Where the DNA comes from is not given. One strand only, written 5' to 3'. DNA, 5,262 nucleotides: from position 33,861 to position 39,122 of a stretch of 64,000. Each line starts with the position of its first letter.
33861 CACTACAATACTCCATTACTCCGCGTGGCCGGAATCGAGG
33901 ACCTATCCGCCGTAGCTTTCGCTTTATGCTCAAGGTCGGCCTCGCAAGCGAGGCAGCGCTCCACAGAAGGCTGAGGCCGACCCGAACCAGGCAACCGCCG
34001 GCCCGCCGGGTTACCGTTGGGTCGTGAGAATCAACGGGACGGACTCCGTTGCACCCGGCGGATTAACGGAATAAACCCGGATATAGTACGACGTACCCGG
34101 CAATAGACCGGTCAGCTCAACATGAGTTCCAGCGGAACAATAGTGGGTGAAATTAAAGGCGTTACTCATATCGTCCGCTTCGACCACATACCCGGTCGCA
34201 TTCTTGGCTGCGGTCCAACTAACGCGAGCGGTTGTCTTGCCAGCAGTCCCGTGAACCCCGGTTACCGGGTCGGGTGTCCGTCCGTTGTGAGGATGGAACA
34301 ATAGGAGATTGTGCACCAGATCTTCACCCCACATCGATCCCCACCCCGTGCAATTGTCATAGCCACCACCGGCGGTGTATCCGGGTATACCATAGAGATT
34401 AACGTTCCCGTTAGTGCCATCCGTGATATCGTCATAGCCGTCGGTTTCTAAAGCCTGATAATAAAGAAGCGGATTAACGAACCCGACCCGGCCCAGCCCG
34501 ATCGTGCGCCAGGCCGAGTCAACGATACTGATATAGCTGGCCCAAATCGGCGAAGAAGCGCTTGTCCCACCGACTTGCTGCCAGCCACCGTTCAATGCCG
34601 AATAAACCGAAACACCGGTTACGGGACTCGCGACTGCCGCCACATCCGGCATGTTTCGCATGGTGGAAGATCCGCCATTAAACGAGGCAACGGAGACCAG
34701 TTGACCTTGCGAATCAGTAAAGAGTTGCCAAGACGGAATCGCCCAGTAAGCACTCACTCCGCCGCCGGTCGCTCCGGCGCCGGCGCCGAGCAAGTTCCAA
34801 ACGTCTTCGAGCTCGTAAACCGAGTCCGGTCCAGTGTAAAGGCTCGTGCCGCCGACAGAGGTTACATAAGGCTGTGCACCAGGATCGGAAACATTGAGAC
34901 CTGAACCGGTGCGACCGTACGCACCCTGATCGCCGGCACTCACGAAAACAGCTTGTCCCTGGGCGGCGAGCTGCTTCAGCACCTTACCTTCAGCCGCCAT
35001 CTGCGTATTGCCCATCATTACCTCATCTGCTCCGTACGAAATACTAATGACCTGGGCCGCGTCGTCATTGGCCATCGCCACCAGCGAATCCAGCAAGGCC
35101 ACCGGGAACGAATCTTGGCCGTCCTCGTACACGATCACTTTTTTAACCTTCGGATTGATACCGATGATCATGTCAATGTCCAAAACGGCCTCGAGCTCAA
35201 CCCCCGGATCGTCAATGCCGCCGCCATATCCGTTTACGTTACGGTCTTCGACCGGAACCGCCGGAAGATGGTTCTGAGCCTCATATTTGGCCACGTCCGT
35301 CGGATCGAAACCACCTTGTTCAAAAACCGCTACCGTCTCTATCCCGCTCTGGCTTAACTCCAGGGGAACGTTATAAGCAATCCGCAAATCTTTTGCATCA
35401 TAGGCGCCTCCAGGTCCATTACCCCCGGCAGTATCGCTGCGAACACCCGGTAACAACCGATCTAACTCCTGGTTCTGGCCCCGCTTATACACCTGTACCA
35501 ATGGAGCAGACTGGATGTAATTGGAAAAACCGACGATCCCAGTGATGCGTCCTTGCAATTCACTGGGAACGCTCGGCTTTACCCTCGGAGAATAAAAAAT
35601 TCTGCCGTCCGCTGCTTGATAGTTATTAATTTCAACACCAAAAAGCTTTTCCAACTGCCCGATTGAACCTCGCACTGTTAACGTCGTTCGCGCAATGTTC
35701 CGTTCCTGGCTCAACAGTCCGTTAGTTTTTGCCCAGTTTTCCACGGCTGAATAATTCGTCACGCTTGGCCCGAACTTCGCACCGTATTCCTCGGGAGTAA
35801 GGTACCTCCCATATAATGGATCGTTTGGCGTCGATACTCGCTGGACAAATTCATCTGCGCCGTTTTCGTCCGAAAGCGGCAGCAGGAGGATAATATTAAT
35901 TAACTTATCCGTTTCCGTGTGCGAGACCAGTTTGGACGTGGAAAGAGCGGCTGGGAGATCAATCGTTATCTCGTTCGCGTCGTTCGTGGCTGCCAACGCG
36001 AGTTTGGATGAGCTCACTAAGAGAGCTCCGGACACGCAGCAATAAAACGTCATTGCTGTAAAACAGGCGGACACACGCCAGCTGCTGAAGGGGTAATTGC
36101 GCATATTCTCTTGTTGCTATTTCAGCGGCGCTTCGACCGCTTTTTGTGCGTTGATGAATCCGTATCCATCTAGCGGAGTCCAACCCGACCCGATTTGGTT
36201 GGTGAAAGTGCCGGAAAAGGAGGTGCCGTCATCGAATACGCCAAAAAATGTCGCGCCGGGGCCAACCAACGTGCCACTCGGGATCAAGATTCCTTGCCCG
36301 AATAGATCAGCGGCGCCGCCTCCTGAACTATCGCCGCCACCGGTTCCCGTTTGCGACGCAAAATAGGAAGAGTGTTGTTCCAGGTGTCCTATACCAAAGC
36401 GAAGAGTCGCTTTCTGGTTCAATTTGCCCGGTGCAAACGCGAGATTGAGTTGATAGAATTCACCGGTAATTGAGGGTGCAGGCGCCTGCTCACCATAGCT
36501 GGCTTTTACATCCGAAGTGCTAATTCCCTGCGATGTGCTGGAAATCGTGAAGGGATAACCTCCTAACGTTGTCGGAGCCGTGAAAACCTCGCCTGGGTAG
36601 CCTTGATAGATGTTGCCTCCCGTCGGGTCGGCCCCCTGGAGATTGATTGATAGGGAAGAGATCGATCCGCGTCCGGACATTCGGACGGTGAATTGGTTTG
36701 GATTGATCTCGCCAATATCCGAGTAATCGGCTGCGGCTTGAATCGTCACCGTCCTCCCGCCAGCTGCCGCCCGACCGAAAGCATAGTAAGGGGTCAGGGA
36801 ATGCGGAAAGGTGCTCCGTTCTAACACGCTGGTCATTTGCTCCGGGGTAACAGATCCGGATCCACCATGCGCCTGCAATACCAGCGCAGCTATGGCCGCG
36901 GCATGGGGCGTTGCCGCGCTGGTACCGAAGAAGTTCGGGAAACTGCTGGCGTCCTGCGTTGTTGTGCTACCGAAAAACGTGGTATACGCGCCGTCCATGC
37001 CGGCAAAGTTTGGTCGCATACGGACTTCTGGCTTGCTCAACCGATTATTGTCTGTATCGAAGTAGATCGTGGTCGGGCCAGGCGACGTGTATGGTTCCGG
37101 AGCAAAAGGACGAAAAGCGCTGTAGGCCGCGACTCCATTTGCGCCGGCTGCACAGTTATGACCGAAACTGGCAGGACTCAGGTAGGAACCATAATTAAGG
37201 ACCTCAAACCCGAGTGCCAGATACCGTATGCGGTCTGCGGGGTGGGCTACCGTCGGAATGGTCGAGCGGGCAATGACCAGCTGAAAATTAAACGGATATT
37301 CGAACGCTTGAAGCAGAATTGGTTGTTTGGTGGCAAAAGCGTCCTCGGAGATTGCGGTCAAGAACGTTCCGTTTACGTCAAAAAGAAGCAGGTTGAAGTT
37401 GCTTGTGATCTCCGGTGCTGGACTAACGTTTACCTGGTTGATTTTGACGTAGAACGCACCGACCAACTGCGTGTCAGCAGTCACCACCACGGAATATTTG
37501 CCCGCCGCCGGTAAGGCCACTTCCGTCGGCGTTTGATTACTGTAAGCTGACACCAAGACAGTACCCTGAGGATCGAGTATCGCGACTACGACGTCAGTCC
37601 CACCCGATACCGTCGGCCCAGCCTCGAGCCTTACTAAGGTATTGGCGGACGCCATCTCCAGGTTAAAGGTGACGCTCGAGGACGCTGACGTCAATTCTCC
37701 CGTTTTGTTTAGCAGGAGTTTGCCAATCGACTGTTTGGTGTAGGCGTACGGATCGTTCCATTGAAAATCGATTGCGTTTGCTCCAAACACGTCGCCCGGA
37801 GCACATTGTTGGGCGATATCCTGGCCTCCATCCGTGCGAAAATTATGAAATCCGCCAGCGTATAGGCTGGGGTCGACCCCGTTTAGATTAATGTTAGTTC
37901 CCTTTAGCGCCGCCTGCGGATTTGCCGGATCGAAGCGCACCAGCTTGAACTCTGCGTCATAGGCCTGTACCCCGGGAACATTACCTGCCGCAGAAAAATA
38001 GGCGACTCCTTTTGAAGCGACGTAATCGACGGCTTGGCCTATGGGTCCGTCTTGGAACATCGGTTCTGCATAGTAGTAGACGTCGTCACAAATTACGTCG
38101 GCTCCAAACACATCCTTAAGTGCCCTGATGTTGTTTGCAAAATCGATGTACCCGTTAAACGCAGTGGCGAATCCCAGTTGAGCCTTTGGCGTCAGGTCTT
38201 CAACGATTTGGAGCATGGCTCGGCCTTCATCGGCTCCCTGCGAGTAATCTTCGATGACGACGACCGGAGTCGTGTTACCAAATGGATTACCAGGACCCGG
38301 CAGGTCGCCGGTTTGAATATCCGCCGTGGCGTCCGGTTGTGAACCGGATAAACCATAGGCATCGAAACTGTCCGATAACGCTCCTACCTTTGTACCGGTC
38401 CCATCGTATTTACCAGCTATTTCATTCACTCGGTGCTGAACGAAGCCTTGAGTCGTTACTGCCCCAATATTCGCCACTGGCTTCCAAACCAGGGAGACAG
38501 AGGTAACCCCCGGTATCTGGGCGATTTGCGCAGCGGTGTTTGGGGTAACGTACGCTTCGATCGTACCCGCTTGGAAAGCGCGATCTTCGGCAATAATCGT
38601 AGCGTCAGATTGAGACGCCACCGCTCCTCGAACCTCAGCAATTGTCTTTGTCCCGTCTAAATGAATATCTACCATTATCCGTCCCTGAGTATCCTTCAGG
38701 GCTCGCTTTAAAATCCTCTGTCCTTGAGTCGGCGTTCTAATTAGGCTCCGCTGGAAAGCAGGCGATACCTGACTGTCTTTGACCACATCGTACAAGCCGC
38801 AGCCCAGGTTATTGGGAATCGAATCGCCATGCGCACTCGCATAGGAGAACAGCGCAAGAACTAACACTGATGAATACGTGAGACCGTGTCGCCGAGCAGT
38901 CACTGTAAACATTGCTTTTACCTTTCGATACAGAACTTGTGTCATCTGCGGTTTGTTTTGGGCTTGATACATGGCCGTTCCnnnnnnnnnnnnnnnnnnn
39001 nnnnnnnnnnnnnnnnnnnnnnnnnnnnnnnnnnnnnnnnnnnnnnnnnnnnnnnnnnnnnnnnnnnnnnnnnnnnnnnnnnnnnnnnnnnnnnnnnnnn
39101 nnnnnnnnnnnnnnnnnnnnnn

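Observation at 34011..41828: Three-peptidase operon whose two S8-like members have no histidine where the catalytic His should be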

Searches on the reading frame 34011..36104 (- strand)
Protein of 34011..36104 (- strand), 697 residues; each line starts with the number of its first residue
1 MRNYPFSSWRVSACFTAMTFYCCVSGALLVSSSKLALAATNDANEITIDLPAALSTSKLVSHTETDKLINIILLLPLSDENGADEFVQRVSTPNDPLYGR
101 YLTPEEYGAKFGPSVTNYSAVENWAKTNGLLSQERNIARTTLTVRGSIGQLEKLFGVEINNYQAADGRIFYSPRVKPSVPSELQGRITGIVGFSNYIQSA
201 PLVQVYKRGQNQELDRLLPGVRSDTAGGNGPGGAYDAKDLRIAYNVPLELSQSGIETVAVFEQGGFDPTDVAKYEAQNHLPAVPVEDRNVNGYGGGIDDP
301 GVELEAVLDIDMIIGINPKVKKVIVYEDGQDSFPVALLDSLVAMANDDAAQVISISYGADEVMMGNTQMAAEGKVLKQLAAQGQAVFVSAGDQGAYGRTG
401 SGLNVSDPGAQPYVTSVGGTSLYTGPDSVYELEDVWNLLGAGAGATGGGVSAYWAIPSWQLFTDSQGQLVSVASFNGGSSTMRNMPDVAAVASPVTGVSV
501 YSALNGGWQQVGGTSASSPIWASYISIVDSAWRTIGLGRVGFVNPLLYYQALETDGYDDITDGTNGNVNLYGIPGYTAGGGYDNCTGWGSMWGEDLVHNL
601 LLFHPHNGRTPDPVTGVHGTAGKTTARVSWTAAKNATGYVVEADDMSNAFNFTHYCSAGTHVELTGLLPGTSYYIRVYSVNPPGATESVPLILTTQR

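Call 3: search_protein_families(library=pfam, proteins=[window:34011-36104:-], max_evalue=0.1)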
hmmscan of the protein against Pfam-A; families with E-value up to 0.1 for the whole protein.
window:34011-36104:- (697 aa): 4 families
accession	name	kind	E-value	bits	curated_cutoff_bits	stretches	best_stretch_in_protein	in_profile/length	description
PF09286.16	Pro-kuma_activ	-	6.2e-28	98.3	23.5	1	58-195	4-142/143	Pro-kumamolisin, activation domain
PF00082.27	Peptidase_S8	-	7.4e-10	39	21.8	1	313-524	74-249/288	Subtilase family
PF00041.27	fn3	-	3.1e-08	34.1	25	1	613-688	2-78/84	Fibronectin type III domain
PF16656.11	Pur_ac_phosph_N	-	0.00019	22.4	30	1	622-681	11-82/93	Purple acid Phosphatase, N-terminal domain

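Call 25: search_protein_families(library=ncbifam, proteins=[window:34011-36104:-], max_evalue=0.01)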
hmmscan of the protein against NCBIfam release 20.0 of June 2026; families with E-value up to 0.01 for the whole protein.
window:34011-36104:- (697 aa): 1 family
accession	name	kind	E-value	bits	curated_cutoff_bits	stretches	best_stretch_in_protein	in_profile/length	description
TIGR03921.1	T7SS_mycosin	equivalog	6e-05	22.3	278.75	1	338-422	104-184/353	type VII secretion-associated serine protease mycosin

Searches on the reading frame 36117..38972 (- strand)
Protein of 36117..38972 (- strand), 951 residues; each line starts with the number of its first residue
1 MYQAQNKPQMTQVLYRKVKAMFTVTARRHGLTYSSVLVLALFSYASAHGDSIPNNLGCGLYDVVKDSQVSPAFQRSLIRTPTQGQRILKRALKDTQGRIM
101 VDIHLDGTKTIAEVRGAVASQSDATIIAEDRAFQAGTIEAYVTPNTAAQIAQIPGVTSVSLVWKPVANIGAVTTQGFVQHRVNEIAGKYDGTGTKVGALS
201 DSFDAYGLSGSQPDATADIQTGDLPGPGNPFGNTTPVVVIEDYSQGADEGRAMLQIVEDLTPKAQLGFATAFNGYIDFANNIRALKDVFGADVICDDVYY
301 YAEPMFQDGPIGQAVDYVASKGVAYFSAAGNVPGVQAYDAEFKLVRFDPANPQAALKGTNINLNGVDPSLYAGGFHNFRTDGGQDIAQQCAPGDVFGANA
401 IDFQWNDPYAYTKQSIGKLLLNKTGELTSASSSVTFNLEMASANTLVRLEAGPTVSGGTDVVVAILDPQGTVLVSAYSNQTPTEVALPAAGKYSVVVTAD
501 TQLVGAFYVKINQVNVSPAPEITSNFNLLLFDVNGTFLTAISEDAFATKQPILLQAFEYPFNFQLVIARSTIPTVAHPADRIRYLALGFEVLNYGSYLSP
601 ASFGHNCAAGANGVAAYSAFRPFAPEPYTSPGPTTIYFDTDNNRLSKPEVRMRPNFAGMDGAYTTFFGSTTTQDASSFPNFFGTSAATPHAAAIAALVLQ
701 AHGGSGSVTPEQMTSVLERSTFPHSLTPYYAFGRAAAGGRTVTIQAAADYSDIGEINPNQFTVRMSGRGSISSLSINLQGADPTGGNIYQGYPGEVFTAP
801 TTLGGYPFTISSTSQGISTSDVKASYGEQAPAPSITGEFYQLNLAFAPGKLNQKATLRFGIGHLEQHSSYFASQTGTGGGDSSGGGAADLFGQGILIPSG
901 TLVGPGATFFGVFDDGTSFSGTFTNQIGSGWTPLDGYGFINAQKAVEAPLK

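Call 3: search_protein_families(library=pfam, proteins=[window:36117-38972:-], max_evalue=0.1)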
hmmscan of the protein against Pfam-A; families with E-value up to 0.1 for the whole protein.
window:36117-38972:- (951 aa): 1 family
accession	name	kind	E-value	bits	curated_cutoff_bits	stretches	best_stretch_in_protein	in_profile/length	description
PF00082.27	Peptidase_S8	-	2e-08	34.3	21.8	1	470-721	144-273/288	Subtilase family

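Call 25: search_protein_families(library=ncbifam, proteins=[window:36117-38972:-], max_evalue=0.01)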
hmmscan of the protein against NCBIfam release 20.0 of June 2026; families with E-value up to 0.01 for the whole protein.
window:36117-38972:- (951 aa): 1 family
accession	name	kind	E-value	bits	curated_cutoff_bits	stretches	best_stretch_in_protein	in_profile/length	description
TIGR03921.1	T7SS_mycosin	equivalog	0.00027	20.2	278.75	1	678-721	223-263/353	type VII secretion-associated serine protease mycosin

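Call 66: predict_structure(alignment_id=A4)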
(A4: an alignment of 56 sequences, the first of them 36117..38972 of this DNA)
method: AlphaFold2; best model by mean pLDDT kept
length: 951 residues; sequences in the alignment: 56
mean_pLDDT: 83.2   pTM: 0.85
mean pLDDT of the five models: 83.2, 80.5, 80.2, 79.6, 79.4
residues with pLDDT >= 90: 512; 70-90: 257; 50-70: 108; < 50: 74
segments of 3 or more residues with pLDDT < 50: 1-7, 9-33, 39-49, 625-629, 662-670, 677-679, 928-936
pLDDT, mean of each block of 10 residues (from residue 1): 32 35 38 50 43 92 89 58 87 93 93 94 94 91 97 95 75 64 90 96 74 80 91 95 86 89 96 94 97 93 89 95 89 80 95 93 94 94 90 70 91 80 94 96 93 86 97 95 94 96 92 81 94 93 92 86 94 91 89 80 85 77 53 82 88 77 45 52 74 97 95 93 68 94 88 74 95 96 76 84 67 89 95 89 97 94 80 58 78 69 83 98 66 53 92 79
secondary structure, 60 per line:
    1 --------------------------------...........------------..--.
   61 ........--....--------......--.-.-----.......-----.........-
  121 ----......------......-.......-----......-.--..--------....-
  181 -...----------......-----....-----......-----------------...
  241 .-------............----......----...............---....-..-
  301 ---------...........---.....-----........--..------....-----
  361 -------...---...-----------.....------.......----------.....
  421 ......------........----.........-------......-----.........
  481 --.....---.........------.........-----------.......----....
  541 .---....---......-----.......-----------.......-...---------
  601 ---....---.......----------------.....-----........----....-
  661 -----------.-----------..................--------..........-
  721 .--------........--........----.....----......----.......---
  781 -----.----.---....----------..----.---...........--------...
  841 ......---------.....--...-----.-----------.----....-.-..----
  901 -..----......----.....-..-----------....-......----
elements in order (helices of 4 or more, strands of 3 or more residues): H33-43 H60-68 H71-74 H83-88 E99-105 H111-119 E125-130 E137-142 H144-150 E156-161 H176-179 E195-200 H206-209 H215-220 E238-241 H249-260 E265-270 H275-289 E293-296 H310-320 E324-328 E337-341 H352-355 E374-376 E388-392 E399-405 E416-426 E433-440 E445-453 E461-466 E472-477 E483-487 E491-499 E506-514 E526-532 E537-541 H545-548 E552-557 E563-569 E581-587 E589-591 H604-607 E611-617 E634-638 E644-651 E656-659 H684-701 H710-719 E730-737 E740-747 H752-756 E761-766 E771-777 E795-798 E822-829 E838-846 E856-860 E863-865 H888-891 E908-913 E918-922 E937-940 H942-947
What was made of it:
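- The P2 model reproduces this, with helix C starting exactly at E249 (call 66).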

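Call 68: fold_search(model_id=the predicted structure, library=pdb)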
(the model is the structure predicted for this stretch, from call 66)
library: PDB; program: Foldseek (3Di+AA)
matches with E <= 10: 1750; with E <= 0.001: 99
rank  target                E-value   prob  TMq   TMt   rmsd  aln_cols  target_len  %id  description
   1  3afg_B                1.4e-11  1.00  0.16  0.27  22.8       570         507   13  Crystal structure of ProN-Tk-SP from Thermococcus kodakaraensis (released 2010-08-04)
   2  9pr9_C                7.8e-11  1.00  0.24  0.38  20.4       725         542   12  Crystal structure of the Clostridiodes difficile CspA homodimer (released 2026-01-21)
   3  3afg_A                1.2e-10  1.00  0.16  0.27  23.3       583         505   13  Crystal structure of ProN-Tk-SP from Thermococcus kodakaraensis (released 2010-08-04)
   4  9pr8_A                1.8e-10  1.00  0.25  0.42  19.4       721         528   11  Crystal Structure of the Clostridiodes difficile CspC-CspA heterodimer. (released 2026-01-21)
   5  4i0w_D                7.4e-10  1.00  0.21  0.40  18.3       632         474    9  Structure of the Clostridium Perfringens CspB protease (released 2013-04-03)
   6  9pr8_D                9.2e-10  1.00  0.29  0.47  16.0       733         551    8  Crystal Structure of the Clostridiodes difficile CspC-CspA heterodimer. (released 2026-01-21)
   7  9pr9_A                9.2e-10  1.00  0.22  0.37  20.6       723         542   12  Crystal structure of the Clostridiodes difficile CspA homodimer (released 2026-01-21)
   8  6mw4                  1.9e-09  1.00  0.20  0.32  23.7       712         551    9  Structure of pseudoprotease CspC from Clostridioides difficile (released 2019-06-26)
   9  9ues_B                1.7e-08  1.00  0.12  0.24  22.2       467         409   13  Crystal structure of an inactive TKSP mutant in complex with the TKS propeptide (released 2026-02-18)
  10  9pr9_D                1.5e-07  1.00  0.21  0.36  19.5       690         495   13  Crystal structure of the Clostridiodes difficile CspA homodimer (released 2026-01-21)
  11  1wmd                  2.3e-07  1.00  0.12  0.25  20.7       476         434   13  Crystal Structure of alkaline serine protease KP-43 from Bacillus sp. KSM-KP43 (1.30 angstrom, 100 K) (released 2004-09-14)
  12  7o1y                  2.7e-07  1.00  0.12  0.22  24.3       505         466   11  X-ray structure of furin in complex with the guanylhydrazone-based inhibitor 2 (mi307) soaked at 0.25 M NaCl (released 2021-09-01)
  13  6hlb_A                3.0e-07  1.00  0.12  0.22  23.2       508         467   11  X-ray structure of furin in complex with the cyclic peptide c[succinyl-Phe-2-Nal-(Arg)4-Lys]-Arg-4-Amba (released 2019-02-06)
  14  7o1u                  4.0e-07  1.00  0.12  0.23  24.4       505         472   12  X-ray structure of furin in complex with the guanylhydrazone-based inhibitor 1 (BEV241) (released 2021-09-01)
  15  5jmo_B                6.3e-07  1.00  0.12  0.22  23.2       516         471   10  X-ray structure of furin in complex with the inhibitory antibody Nb14 (released 2016-12-07)
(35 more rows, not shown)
